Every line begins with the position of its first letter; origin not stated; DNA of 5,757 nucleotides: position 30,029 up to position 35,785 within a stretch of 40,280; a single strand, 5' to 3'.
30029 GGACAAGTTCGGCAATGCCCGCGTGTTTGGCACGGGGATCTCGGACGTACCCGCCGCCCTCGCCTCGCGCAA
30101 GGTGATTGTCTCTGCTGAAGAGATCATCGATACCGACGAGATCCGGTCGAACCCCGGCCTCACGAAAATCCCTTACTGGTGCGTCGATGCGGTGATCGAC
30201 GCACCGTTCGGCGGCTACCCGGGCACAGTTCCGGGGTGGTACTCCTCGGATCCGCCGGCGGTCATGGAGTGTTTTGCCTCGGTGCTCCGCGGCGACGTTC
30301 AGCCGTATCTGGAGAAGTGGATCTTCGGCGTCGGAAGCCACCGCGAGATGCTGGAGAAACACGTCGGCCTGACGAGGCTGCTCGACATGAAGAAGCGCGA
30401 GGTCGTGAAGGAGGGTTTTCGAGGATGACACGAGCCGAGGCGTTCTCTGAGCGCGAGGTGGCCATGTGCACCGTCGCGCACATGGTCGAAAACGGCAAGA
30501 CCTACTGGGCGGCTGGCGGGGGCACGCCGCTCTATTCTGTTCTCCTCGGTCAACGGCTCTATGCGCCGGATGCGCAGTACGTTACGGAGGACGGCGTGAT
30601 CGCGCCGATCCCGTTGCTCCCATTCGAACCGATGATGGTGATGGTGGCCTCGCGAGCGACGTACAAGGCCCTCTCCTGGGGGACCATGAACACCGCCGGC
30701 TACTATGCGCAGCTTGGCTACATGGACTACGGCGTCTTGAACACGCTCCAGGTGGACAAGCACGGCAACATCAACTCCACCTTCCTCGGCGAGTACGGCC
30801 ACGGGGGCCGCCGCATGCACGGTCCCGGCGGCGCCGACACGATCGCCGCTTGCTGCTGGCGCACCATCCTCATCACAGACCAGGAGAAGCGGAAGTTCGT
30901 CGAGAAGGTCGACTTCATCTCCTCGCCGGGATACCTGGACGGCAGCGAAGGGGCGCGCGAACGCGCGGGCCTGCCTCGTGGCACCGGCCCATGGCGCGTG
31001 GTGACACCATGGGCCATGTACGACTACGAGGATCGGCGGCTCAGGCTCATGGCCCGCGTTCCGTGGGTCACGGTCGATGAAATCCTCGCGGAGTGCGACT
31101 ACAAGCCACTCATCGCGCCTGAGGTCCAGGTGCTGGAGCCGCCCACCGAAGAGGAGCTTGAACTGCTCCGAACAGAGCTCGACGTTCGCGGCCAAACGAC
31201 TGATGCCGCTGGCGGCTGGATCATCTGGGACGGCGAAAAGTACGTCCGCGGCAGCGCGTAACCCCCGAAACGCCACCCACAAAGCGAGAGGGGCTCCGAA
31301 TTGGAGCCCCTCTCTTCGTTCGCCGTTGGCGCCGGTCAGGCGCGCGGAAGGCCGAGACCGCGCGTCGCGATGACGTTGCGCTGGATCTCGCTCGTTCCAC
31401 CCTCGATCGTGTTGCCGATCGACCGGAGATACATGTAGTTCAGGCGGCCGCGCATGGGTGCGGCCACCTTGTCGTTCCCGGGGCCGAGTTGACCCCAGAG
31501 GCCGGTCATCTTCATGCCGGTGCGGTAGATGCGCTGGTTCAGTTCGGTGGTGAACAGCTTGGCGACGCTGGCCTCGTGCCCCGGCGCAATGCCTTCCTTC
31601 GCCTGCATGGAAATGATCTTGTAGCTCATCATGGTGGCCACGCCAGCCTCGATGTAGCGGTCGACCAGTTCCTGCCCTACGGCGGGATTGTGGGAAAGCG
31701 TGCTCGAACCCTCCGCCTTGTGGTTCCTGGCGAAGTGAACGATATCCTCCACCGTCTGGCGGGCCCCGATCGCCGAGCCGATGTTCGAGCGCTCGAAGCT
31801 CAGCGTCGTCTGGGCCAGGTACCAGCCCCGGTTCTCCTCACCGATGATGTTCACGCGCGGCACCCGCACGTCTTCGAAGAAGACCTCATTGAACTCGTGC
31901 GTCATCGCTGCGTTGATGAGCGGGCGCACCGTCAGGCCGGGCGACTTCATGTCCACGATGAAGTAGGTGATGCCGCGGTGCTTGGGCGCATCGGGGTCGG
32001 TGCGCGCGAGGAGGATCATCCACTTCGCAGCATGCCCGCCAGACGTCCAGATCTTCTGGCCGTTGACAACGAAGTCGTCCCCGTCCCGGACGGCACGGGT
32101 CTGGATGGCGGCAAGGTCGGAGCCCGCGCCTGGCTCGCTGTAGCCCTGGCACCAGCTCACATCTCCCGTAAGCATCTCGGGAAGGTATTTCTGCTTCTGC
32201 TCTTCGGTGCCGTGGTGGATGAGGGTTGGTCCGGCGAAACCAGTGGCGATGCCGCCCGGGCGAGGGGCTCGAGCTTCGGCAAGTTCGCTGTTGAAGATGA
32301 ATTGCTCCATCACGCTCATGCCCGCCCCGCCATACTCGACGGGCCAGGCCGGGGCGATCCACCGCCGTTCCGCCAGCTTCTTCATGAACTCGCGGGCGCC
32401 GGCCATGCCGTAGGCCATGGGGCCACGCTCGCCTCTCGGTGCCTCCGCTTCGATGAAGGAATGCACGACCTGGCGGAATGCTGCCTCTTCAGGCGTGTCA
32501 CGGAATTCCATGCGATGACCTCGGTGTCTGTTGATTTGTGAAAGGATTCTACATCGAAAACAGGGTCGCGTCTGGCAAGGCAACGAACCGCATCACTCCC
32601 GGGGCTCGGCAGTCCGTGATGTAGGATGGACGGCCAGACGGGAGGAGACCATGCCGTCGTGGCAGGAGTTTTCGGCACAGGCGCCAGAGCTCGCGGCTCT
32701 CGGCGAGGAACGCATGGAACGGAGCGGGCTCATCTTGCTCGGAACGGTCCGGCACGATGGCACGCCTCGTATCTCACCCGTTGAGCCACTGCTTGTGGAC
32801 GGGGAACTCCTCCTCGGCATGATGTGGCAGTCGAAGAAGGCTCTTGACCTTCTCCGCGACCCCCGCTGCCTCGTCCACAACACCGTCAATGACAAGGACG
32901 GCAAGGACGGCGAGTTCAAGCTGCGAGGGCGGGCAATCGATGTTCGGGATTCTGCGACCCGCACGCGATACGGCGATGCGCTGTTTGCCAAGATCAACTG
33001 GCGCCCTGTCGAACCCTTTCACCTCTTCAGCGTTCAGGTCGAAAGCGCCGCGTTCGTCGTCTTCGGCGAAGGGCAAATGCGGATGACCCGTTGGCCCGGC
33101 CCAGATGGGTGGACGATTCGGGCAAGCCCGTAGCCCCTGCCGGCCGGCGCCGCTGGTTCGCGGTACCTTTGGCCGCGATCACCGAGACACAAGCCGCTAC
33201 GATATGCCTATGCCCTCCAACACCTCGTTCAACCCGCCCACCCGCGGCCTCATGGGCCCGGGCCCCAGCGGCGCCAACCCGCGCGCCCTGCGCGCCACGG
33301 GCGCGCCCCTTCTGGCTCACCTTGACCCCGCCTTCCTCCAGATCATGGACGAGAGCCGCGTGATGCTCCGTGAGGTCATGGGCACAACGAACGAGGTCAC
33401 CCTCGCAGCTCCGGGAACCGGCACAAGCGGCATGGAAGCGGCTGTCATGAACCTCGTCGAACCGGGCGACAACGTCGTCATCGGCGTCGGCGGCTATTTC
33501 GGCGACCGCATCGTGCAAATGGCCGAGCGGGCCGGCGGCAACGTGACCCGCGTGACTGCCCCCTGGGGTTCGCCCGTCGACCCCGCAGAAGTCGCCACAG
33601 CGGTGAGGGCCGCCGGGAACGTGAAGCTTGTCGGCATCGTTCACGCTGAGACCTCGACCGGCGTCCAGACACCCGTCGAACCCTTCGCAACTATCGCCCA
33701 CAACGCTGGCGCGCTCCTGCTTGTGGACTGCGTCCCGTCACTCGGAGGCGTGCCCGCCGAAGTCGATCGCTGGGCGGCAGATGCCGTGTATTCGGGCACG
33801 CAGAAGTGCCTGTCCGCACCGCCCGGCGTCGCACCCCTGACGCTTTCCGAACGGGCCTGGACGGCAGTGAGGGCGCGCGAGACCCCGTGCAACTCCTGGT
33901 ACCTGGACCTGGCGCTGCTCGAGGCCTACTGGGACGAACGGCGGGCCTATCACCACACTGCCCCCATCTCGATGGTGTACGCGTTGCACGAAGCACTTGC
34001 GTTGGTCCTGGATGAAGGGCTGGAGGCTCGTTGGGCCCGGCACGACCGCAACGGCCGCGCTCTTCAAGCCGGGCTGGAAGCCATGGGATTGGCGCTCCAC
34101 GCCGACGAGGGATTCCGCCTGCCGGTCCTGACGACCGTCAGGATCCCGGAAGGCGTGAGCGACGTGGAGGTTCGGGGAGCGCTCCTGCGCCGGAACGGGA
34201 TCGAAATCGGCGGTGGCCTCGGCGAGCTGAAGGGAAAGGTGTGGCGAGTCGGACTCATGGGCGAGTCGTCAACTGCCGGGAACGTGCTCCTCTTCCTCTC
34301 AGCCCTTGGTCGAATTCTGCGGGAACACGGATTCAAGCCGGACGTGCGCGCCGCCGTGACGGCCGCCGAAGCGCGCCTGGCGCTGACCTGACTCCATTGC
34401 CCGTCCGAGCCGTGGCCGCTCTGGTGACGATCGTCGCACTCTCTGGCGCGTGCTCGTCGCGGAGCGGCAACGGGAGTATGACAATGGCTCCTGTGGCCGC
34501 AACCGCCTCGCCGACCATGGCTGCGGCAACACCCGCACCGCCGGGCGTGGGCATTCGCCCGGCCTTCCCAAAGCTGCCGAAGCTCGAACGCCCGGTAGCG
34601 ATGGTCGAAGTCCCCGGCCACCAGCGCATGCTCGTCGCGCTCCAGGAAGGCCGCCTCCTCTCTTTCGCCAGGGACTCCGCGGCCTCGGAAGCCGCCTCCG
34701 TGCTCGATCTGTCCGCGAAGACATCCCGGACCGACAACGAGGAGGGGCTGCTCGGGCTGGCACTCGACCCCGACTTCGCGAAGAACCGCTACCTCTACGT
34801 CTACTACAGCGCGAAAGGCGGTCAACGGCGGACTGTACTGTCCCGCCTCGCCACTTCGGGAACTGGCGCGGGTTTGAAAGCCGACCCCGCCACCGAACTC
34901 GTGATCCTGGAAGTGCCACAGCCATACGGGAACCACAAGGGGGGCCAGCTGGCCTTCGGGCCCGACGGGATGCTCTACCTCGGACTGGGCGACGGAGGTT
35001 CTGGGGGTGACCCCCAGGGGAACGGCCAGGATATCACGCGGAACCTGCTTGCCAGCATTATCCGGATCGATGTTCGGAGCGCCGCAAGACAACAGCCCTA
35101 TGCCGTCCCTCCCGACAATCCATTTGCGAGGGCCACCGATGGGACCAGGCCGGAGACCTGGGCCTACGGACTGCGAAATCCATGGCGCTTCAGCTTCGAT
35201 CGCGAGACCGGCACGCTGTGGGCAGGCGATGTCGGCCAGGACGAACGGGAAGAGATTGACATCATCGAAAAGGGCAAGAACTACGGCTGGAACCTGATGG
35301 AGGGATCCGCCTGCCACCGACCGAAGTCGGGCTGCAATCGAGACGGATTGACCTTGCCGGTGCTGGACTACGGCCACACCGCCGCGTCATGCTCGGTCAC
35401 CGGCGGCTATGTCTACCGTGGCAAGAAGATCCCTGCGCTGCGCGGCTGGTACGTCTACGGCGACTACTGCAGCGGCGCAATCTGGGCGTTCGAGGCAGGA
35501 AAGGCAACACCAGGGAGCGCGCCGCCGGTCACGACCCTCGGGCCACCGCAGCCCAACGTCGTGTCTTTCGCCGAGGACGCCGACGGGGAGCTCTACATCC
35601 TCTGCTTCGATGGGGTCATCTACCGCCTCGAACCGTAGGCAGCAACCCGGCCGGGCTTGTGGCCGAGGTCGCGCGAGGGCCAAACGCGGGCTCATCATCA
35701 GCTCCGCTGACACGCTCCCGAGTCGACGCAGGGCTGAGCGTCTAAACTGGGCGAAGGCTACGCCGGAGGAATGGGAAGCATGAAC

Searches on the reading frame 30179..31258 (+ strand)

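Call 86: search_protein_families(library=pfam, proteins=[window:30179-31258:+], max_evalue=0.001)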
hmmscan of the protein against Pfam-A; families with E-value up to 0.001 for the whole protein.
window:30179-31258:+ (360 aa): 1 family
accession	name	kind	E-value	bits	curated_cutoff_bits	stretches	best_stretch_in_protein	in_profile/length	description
PF01144.29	CoA_trans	-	4.9e-10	39.6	23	1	168-303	88-215/217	Coenzyme A transferase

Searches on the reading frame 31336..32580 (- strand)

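Call 86: search_protein_families(library=pfam, proteins=[window:31336-32580:-], max_evalue=0.001)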
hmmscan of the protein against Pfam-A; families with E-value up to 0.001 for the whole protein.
window:31336-32580:- (414 aa): 3 families
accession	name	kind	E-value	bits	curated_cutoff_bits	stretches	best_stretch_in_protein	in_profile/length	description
PF00441.29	Acyl-CoA_dh_1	-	2.5e-23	83.3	22.4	1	250-408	1-149/150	Acyl-CoA dehydrogenase, C-terminal domain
PF02770.24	Acyl-CoA_dh_M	-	7.2e-23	81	33.3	1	144-238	1-97/97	Acyl-CoA dehydrogenase, middle domain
PF02771.21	Acyl-CoA_dh_N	-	3.5e-21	76.1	22.9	1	29-140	1-113/113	Acyl-CoA dehydrogenase, N-terminal domain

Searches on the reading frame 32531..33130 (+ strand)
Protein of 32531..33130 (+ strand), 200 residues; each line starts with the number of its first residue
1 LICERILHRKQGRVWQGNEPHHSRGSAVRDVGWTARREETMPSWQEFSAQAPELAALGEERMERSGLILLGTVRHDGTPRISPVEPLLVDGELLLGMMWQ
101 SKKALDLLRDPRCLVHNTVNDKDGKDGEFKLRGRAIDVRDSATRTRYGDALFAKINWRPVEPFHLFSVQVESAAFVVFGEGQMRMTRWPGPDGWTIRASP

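Call 86: search_protein_families(library=pfam, proteins=[window:32531-33130:+], max_evalue=0.001)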
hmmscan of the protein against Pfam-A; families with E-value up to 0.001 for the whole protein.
window:32531-33130:+ (200 aa): 1 family
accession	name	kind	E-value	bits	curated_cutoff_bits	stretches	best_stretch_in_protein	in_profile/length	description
PF01243.27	PNPOx_N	-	8.8e-06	26.5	28.1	1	60-175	7-118/120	Pyridoxamine 5'-phosphate oxidase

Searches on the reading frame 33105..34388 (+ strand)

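Call 11: search_protein_families(library=pfam, proteins=[window:33105-34388:+], max_evalue=0.001)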
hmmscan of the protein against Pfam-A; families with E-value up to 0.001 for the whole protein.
window:33105-34388:+ (428 aa): 1 family
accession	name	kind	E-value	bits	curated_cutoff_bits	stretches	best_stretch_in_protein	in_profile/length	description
PF00266.25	Aminotran_5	-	6.7e-26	91.6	21.5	1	72-371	36-338/371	Aminotransferase class-V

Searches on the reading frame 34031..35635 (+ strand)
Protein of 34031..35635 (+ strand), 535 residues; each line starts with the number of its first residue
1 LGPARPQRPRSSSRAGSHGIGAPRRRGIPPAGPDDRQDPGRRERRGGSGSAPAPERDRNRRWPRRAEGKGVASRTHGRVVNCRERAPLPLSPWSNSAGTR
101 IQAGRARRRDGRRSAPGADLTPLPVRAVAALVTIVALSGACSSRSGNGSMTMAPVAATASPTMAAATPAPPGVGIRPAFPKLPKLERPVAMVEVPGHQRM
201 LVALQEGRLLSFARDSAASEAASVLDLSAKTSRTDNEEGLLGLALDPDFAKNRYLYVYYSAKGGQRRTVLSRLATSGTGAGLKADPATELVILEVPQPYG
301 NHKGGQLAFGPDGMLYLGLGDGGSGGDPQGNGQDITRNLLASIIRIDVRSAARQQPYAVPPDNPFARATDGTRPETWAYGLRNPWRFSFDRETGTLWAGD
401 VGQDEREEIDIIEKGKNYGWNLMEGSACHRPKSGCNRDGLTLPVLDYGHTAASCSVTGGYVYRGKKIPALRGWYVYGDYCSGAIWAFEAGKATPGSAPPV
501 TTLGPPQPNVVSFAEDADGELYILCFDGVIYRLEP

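Call 11: search_protein_families(library=pfam, proteins=[window:34031-35635:+], max_evalue=0.001)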
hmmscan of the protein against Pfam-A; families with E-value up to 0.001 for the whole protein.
window:34031-35635:+ (535 aa): 1 family
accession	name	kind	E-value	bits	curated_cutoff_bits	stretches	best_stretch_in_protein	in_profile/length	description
PF07995.17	GSDH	-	1.4e-46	159.8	25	1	185-523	1-321/332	Glucose / Sorbosone dehydrogenase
